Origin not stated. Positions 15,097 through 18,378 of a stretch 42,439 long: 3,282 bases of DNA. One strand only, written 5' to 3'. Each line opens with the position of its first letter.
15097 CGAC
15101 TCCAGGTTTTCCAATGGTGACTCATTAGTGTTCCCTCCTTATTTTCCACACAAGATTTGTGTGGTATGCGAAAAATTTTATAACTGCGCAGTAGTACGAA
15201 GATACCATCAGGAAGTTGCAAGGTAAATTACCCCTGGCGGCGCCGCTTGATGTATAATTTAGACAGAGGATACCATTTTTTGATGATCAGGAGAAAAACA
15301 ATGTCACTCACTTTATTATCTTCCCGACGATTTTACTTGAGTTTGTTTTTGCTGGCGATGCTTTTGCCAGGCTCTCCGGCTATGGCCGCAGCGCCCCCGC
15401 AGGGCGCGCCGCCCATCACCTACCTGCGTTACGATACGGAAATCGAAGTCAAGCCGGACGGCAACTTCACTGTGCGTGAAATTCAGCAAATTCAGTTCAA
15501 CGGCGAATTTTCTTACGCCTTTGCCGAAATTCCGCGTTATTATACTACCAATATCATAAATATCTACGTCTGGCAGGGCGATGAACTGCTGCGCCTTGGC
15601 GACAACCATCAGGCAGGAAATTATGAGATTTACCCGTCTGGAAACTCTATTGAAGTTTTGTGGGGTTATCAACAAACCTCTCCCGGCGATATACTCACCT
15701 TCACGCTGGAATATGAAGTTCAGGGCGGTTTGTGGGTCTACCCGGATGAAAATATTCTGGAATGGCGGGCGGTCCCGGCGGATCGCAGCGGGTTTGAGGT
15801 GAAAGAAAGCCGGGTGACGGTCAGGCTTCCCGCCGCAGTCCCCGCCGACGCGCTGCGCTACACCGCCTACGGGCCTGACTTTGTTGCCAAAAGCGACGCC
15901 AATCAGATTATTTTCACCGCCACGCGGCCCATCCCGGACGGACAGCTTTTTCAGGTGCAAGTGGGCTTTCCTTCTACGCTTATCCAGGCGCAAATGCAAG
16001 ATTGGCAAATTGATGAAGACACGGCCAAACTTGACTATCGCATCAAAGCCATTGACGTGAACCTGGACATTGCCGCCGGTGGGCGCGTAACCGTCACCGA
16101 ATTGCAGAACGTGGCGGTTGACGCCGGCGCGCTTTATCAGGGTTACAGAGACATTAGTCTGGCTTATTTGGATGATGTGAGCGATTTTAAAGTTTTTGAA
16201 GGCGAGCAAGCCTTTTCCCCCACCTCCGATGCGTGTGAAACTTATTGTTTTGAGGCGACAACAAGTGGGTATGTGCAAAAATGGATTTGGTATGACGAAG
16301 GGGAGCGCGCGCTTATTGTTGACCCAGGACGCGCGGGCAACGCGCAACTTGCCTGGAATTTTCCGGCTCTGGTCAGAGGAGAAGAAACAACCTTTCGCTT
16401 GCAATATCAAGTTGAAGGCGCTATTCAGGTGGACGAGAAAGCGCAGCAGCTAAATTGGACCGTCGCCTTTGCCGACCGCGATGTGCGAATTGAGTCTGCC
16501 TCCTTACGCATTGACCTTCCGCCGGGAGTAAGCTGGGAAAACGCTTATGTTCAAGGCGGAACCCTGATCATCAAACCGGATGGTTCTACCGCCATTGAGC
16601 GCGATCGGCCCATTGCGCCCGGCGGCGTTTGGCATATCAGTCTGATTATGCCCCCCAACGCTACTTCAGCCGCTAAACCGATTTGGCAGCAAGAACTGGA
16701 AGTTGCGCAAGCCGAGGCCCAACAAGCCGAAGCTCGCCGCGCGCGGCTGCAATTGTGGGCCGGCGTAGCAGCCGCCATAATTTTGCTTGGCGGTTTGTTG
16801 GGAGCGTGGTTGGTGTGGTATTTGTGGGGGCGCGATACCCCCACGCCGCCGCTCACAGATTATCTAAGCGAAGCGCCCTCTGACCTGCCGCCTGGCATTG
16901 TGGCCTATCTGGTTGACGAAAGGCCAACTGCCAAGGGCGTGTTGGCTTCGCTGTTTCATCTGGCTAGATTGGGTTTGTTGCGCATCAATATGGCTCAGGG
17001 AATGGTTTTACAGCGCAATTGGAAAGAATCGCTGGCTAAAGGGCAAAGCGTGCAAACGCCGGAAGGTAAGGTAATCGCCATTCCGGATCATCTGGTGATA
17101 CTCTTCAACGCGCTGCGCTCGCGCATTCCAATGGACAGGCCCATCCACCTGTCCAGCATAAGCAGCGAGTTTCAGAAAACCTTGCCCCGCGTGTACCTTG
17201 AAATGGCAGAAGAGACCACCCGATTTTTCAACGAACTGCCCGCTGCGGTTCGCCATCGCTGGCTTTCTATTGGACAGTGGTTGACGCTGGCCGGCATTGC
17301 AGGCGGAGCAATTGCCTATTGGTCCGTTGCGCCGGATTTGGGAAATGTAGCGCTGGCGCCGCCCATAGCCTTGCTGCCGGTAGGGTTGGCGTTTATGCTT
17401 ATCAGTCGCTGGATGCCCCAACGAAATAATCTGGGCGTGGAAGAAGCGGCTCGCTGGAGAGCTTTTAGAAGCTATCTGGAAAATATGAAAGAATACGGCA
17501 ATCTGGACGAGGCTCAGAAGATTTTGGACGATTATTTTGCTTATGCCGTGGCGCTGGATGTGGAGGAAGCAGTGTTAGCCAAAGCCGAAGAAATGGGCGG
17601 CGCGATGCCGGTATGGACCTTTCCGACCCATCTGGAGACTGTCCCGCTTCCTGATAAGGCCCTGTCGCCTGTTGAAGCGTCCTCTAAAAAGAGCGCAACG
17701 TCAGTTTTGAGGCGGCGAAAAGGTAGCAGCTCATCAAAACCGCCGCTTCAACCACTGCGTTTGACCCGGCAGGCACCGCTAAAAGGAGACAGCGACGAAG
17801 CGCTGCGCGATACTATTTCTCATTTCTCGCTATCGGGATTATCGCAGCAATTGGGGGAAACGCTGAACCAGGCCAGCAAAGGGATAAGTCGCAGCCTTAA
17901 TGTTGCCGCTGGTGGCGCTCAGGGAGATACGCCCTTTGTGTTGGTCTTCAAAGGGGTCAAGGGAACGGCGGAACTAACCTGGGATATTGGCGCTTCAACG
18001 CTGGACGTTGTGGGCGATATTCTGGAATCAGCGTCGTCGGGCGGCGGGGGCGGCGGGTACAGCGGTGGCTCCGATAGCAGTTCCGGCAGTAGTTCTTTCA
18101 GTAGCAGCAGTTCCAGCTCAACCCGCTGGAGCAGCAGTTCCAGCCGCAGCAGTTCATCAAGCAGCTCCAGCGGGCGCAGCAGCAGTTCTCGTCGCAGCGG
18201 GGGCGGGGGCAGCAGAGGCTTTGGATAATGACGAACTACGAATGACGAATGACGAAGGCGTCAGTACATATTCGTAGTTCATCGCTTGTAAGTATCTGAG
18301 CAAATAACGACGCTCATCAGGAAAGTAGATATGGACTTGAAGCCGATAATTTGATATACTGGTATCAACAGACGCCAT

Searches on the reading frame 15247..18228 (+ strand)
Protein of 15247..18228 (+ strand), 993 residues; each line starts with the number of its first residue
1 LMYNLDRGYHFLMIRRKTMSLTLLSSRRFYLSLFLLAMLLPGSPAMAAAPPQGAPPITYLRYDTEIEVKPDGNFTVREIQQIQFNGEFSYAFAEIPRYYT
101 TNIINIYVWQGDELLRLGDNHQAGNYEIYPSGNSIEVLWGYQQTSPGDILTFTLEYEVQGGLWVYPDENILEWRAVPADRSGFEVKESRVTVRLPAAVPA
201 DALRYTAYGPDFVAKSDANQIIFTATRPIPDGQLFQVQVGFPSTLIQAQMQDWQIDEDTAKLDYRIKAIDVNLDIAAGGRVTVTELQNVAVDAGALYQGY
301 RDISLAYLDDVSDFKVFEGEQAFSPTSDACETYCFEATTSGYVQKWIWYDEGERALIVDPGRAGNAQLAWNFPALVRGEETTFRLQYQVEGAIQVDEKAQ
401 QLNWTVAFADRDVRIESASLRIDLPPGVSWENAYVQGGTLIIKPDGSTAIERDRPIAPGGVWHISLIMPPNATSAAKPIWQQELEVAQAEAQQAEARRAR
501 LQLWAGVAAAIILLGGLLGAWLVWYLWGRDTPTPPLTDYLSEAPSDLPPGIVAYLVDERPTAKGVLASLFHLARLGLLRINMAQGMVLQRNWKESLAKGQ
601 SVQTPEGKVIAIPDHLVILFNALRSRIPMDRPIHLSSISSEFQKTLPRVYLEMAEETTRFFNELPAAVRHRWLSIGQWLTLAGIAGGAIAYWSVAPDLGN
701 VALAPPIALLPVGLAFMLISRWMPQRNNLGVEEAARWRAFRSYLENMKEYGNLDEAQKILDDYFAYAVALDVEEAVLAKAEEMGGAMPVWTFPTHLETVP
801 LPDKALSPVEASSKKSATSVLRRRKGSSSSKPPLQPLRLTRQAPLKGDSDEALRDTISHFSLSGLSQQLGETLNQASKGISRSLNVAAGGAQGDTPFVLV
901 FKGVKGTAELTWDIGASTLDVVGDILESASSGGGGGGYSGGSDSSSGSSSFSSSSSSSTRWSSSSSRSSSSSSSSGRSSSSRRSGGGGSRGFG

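Call 65: search_protein_families(library=pfam, proteins=[window:15247-18228:+], max_evalue=0.00001)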
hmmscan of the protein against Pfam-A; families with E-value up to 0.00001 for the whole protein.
window:15247-18228:+ (993 aa): 2 families
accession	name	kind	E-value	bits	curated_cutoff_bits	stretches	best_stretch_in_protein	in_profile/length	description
PF09972.14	DUF2207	-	1.6e-28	100.5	24.4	2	60-241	3-172/172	Predicted membrane protein (DUF2207) N-terminal domain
PF20990.2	DUF2207_C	-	2.4e-24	86.8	33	1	538-777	3-244/247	Predicted membrane protein (DUF2207) C-terminal domain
